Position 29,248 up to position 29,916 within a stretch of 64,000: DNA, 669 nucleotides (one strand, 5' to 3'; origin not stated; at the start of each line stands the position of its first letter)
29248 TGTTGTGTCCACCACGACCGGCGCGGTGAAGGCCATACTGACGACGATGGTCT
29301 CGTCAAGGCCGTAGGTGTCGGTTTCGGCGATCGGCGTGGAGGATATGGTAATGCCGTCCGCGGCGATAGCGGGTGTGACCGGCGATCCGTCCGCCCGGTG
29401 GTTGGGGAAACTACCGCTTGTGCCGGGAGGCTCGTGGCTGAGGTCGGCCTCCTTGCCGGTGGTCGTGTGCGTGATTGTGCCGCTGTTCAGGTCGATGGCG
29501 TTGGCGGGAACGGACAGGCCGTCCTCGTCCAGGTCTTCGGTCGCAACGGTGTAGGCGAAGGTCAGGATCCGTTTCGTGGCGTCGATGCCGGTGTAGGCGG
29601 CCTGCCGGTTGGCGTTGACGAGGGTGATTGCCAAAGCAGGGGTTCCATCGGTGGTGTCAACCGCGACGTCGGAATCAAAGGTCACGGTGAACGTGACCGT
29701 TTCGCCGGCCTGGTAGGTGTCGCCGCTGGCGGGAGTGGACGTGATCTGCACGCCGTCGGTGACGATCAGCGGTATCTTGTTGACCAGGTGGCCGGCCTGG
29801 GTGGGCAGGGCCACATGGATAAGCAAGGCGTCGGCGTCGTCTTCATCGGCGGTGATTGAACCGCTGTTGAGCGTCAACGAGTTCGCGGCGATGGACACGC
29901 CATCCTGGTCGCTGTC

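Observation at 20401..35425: A ~4,200-aa adhesin gene cleanly knocked out by a fresh IS21 insertion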

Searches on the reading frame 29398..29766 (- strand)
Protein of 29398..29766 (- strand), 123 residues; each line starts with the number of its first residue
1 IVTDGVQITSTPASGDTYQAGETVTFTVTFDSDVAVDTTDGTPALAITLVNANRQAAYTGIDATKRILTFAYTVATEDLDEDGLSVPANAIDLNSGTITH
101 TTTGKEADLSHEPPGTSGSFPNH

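Call 32: search_solved_structures(query=A1, max_evalue=1, show_alignments=1)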
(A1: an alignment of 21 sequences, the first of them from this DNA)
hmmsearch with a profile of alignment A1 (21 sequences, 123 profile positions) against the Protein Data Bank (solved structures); distinct sequences matched with E-value up to 1: 3.
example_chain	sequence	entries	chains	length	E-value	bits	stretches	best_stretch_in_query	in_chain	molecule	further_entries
3l3f_X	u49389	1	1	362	0.41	13.9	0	21-95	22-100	Protein DOA1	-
3pst_A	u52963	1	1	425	0.59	13.4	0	21-96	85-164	Protein DOA1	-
3psp_A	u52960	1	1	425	0.65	13.3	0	21-95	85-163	Protein DOA1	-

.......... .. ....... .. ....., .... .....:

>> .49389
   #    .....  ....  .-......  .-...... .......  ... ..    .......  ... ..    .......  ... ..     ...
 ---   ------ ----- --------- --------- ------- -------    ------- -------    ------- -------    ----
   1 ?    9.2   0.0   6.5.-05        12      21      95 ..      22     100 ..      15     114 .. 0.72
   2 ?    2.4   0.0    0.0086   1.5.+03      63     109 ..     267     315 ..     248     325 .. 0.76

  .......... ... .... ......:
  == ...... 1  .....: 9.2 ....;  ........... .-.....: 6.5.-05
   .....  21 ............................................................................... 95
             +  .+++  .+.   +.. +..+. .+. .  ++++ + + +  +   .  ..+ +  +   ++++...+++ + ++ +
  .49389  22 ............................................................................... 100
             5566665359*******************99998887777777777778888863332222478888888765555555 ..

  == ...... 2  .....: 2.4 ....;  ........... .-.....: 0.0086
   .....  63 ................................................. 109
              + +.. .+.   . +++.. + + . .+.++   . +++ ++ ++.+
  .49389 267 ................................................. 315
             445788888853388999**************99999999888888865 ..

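Call 37: predict_structure(alignment_id=A1)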
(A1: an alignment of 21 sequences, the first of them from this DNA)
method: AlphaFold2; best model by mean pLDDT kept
length: 123 residues; sequences in the alignment: 21
mean_pLDDT: 90.9   pTM: 0.85
mean pLDDT of the five models: 90.9, 89.5, 88.9, 88.7, 85.8
residues with pLDDT >= 90: 91; 70-90: 23; 50-70: 9; < 50: 0
segments of 3 or more residues with pLDDT < 50: none
pLDDT, mean of each block of 10 residues (from residue 1): 89 89 95 97 94 94 98 92 86 97 95 74 63
secondary structure, 60 per line:
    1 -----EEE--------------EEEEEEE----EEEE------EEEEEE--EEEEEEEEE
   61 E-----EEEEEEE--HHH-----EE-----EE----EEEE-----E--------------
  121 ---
elements in order: E6-8 E23-29 E34-37 E44-49 E52-61 E67-73 E97-100

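Call 42: fold_search(model_id=the predicted structure, library=pdb)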
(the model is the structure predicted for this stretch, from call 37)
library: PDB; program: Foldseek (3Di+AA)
matches with E <= 10: 1126; with E <= 0.001: 0
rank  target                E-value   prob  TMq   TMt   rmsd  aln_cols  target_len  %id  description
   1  2m83_MODEL_1_A        3.8e-02  0.91  0.42  0.38  11.8       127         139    8  Solution structure of the carbohydrate binding module of the muscle glycogen-targeting subunit of Protein Phos (released 2014-05-14)
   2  5wa0_A                5.0e-02  0.80  0.39  0.16   7.7       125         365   14  Crystal Structure of the sulfite dehydrogenase, SorT R78Q mutant from Sinorhizobium meliloti (released 2017-10-25)
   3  2ra1                  5.0e-02  0.41  0.28  0.12   8.5       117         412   22  Crystal structure of the N-terminal part of the bacterial S-layer protein SbsC (released 2008-08-19)
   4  5k3x_B                5.3e-02  0.89  0.40  0.17   7.7       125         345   14  Crystal Structure of the sulfite dehydrogenase, SorT R78K mutant from Sinorhizobium meliloti (released 2017-05-24)
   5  4pw3_A                5.3e-02  0.80  0.39  0.16   7.2       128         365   13  Crystal structure of the sulfite dehydrogenase SorT from Sinorhizobium meliloti (released 2015-06-03)
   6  4b7l_A                5.9e-02  0.89  0.39  0.17   7.6       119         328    8  Crystal Structure of Human Filamin B Actin Binding Domain with 1st Filamin Repeat (released 2012-10-10)
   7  4b7l_B                7.0e-02  0.89  0.39  0.17   8.4       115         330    8  Crystal Structure of Human Filamin B Actin Binding Domain with 1st Filamin Repeat (released 2012-10-10)
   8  2d7p_MODEL_1_A        7.4e-02  0.69  0.36  0.39   9.4       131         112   13  Solution structure of the 22th Filamin domain from human Filamin C (released 2006-05-24)
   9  3zn6_A                7.4e-02  0.23  0.26  0.17  17.1       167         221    9  VP16-VP17 complex, a complex of the two major capsid proteins of bacteriophage P23-77 (released 2013-05-15)
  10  8f9o_A                1.0e-01  0.87  0.38  0.12   5.9       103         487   13  Dog sialic acid esterase (SIAE) (released 2024-05-29)
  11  2blf_A                1.0e-01  0.80  0.39  0.16   6.9       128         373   12  Sulfite dehydrogenase from Starkeya Novella (released 2005-04-28)
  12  2ca4_A                1.2e-01  0.80  0.40  0.16   6.8       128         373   11  Sulfite dehydrogenase from Starkeya Novella mutant (released 2007-02-20)
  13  2eeb_MODEL_1_A        1.2e-01  0.69  0.37  0.41  10.2       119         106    9  Solution structure of the 22th filamin domain from human Filamin-B (released 2007-08-21)
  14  2c9x_A                1.2e-01  0.77  0.39  0.16   6.9       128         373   12  Sulfite dehydrogenase from Starkeya Novella Y236F mutant (released 2006-08-16)
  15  9e2t_B                1.3e-01  0.82  0.39  0.27   6.1       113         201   10  Structure of a de novo designed interleukin-21 mimetic complex with IL-21R and IL-2Rg (released 2025-09-24)
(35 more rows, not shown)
